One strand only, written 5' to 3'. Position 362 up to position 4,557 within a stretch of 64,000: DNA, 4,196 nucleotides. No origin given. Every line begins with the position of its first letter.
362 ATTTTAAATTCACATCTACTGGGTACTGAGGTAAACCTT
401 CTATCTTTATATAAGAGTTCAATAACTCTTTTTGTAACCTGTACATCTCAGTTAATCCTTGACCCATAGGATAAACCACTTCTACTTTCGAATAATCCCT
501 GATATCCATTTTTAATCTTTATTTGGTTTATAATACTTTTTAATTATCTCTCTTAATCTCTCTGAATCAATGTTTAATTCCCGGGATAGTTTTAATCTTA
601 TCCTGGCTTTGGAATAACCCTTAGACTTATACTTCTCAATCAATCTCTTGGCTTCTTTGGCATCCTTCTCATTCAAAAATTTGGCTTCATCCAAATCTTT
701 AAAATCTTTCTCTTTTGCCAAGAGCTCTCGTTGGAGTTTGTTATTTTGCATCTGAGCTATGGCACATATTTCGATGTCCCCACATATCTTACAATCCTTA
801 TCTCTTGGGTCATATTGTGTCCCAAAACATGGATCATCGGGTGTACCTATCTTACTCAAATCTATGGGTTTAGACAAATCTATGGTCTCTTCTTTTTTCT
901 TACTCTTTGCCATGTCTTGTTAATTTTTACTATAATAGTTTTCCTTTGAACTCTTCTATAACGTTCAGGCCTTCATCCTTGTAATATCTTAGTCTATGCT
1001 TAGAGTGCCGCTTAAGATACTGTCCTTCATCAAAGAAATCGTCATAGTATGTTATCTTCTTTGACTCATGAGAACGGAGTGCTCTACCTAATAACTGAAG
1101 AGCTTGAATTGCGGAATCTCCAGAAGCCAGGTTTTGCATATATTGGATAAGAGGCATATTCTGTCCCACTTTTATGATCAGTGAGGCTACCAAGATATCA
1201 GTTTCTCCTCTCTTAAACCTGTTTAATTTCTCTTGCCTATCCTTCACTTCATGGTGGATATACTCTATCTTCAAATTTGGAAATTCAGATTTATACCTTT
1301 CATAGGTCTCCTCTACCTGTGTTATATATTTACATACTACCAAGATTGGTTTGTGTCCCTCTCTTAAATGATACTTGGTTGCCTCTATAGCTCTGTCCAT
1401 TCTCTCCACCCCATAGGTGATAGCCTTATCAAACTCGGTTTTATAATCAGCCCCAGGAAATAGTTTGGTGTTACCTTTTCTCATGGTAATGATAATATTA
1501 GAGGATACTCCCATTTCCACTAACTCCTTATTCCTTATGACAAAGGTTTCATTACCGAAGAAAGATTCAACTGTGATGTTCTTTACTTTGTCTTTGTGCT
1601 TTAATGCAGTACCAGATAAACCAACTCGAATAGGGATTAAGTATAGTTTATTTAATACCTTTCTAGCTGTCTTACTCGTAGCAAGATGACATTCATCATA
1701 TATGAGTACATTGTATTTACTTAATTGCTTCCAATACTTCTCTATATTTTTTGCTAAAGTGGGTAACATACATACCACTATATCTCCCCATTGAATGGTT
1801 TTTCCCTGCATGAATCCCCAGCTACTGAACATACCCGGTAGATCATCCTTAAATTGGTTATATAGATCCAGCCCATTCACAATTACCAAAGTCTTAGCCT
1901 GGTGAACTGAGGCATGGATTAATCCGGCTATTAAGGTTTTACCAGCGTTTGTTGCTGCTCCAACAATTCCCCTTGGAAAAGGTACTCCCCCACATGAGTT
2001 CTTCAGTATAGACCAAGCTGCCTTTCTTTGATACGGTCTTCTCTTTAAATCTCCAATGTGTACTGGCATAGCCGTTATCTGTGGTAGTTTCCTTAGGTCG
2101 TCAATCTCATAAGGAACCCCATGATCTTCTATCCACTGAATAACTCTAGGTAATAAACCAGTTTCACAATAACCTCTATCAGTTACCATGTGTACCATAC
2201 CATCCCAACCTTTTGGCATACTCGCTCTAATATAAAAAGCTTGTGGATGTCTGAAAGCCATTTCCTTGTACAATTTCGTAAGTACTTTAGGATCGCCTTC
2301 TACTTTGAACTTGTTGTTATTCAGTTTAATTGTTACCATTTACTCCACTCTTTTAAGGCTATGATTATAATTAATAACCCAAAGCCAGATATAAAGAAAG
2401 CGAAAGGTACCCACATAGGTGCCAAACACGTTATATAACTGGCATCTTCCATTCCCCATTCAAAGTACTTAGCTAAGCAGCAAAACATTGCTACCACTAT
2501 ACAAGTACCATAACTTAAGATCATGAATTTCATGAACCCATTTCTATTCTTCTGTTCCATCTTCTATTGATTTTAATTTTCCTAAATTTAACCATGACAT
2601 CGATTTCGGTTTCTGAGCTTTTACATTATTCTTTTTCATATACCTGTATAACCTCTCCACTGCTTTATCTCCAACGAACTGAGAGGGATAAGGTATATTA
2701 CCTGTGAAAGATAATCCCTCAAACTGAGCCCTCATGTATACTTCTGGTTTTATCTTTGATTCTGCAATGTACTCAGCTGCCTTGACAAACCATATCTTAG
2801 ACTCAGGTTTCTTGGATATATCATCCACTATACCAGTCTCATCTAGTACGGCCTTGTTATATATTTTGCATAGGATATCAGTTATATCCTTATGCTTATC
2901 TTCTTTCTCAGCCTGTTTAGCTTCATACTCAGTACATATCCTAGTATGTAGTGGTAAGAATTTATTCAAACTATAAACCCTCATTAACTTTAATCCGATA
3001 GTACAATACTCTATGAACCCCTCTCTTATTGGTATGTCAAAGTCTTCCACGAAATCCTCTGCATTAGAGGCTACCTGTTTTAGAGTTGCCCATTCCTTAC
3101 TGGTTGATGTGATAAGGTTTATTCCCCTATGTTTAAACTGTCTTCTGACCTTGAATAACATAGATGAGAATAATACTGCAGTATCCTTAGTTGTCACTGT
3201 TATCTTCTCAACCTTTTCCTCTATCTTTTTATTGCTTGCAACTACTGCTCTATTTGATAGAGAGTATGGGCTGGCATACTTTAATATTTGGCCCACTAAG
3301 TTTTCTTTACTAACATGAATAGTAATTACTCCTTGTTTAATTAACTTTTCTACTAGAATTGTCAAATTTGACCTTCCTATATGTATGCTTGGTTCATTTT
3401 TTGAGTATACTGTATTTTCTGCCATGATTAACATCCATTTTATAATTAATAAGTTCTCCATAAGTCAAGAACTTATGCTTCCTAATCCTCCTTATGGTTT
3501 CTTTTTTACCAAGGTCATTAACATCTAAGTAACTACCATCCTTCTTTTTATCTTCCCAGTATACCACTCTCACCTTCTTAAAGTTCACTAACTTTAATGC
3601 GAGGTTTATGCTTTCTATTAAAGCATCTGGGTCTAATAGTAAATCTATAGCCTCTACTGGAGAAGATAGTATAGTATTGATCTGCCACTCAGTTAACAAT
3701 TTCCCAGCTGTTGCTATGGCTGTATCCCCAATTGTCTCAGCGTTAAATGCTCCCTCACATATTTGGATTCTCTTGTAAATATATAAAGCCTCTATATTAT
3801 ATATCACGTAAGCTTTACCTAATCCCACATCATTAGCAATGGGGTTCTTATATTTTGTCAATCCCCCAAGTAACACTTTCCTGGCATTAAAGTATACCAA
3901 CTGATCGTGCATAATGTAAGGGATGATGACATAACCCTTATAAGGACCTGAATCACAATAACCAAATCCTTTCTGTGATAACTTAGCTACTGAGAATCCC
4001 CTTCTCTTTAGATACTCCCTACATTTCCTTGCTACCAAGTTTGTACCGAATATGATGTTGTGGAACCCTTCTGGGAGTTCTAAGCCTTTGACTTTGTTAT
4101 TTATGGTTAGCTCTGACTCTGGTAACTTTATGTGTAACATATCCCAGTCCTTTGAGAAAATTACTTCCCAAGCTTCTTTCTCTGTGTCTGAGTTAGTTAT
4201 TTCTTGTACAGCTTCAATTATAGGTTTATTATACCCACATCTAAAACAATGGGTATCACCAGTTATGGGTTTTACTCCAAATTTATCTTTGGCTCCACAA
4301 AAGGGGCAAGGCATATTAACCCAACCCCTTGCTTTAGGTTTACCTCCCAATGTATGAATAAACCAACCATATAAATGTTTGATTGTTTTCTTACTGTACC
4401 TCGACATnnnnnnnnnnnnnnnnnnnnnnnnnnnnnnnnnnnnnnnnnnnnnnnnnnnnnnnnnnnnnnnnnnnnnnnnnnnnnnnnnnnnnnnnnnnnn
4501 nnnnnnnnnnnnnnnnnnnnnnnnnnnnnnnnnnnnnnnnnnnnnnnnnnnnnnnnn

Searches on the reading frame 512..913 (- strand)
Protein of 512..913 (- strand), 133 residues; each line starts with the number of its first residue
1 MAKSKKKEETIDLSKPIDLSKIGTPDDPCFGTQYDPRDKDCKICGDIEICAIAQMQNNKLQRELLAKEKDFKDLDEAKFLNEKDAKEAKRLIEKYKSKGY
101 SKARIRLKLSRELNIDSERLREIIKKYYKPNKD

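Call 50: search_protein_families(library=phrogs, proteins=[window:512-913:-])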
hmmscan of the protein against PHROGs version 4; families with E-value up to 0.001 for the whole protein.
window:512-913:- (133 aa): 1 family
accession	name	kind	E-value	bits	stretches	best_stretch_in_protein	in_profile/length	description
phrog_13400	-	unknown function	0.00054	21.2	1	28-97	18-79/157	-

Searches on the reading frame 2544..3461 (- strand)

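Call 50: search_protein_families(library=phrogs, proteins=[window:2544-3461:-])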
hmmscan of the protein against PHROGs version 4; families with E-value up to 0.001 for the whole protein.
window:2544-3461:- (305 aa): 1 family
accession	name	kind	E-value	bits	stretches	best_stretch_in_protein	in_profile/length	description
phrog_1098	-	DNA, RNA and nucleotide metabolism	0.00045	20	1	225-280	237-299/546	HTH DNA binding protein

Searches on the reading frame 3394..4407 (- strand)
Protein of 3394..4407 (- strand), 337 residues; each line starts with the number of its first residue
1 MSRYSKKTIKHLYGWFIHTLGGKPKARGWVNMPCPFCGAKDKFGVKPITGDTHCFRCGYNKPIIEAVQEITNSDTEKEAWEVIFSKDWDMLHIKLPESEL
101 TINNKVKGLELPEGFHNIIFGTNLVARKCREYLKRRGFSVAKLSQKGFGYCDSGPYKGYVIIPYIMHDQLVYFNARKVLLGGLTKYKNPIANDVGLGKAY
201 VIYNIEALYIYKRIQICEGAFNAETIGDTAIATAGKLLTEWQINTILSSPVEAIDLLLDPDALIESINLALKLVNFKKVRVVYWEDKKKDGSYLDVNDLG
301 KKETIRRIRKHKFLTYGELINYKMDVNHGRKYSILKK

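Call 47: search_protein_families(library=pfam, proteins=[window:3394-4407:-], max_evalue=0.001)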
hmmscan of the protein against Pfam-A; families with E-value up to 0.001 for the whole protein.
window:3394-4407:- (337 aa): 0 families

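Call 50: search_protein_families(library=phrogs, proteins=[window:3394-4407:-])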
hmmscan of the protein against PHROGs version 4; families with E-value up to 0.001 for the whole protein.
window:3394-4407:- (337 aa): 2 families
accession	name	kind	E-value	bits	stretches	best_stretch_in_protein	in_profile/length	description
phrog_47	-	DNA, RNA and nucleotide metabolism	1.9e-37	130.3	1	20-315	38-337/947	DNA primase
phrog_510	-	DNA, RNA and nucleotide metabolism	3.6e-05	23.7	1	30-72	44-87/667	DNA primase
